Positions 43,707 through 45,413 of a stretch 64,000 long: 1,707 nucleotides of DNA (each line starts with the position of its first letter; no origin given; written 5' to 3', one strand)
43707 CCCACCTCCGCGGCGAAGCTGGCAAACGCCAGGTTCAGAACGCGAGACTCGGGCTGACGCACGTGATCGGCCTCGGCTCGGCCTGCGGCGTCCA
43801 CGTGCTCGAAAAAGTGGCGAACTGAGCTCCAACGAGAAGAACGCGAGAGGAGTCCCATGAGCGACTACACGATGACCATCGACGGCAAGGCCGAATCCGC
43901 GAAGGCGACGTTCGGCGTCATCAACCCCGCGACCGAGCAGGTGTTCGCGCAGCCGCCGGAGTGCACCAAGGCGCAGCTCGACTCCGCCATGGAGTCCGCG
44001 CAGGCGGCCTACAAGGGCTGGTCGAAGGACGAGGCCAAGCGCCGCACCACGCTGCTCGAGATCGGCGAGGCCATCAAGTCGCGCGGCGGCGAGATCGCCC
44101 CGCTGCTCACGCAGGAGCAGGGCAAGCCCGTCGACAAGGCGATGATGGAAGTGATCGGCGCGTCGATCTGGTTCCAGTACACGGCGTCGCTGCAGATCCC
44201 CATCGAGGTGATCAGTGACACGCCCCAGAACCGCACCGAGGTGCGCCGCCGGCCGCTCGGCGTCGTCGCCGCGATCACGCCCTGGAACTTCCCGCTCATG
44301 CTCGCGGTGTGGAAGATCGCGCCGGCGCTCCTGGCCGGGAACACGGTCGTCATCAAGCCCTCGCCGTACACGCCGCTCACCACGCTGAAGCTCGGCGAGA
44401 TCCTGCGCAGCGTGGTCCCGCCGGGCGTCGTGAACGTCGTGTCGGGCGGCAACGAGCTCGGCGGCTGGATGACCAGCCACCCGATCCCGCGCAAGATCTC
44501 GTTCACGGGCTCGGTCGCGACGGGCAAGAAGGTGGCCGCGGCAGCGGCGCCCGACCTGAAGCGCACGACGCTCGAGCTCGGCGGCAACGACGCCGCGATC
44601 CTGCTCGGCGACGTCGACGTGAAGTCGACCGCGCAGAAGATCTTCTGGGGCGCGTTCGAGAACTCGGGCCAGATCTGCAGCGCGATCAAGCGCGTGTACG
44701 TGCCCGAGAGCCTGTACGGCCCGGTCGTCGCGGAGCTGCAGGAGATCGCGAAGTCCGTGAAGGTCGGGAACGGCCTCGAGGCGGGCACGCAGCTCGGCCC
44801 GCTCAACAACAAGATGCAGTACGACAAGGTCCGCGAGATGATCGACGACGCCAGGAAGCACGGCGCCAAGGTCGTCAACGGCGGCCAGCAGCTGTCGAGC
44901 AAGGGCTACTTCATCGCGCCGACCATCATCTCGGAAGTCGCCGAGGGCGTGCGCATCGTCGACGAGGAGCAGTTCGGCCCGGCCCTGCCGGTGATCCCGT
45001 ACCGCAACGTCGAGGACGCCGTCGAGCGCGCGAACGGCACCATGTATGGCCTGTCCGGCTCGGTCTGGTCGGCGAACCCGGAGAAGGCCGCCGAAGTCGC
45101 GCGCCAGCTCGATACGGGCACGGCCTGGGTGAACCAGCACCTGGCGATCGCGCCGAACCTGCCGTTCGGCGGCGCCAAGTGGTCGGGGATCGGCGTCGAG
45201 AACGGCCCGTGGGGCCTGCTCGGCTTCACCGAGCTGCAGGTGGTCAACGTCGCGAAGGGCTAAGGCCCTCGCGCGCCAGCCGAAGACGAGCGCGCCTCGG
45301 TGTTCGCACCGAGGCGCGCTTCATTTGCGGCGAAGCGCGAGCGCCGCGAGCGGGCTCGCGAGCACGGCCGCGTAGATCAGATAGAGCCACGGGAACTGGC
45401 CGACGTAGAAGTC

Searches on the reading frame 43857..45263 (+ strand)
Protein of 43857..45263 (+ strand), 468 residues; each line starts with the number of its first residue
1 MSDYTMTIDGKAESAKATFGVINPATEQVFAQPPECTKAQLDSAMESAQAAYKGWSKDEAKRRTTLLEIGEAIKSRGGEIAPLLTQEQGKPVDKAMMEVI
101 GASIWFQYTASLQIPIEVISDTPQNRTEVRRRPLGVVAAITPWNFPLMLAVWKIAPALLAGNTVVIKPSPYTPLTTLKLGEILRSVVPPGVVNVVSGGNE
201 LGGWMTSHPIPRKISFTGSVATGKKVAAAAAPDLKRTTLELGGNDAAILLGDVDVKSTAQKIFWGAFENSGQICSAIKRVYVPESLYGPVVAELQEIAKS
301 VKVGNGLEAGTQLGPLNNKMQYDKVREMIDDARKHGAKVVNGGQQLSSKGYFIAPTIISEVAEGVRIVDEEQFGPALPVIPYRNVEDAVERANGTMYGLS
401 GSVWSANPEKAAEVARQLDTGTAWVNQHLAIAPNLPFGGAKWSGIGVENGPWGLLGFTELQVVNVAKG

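Call 46: search_protein_families(library=pfam, proteins=[window:43857-45263:+], max_evalue=0.00001)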
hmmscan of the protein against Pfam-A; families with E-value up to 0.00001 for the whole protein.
window:43857-45263:+ (468 aa): 1 family
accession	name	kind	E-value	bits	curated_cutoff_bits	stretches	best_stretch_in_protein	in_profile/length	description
PF00171.27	Aldedh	-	7.4e-151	503.2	23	1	14-463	4-461/461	Aldehyde dehydrogenase family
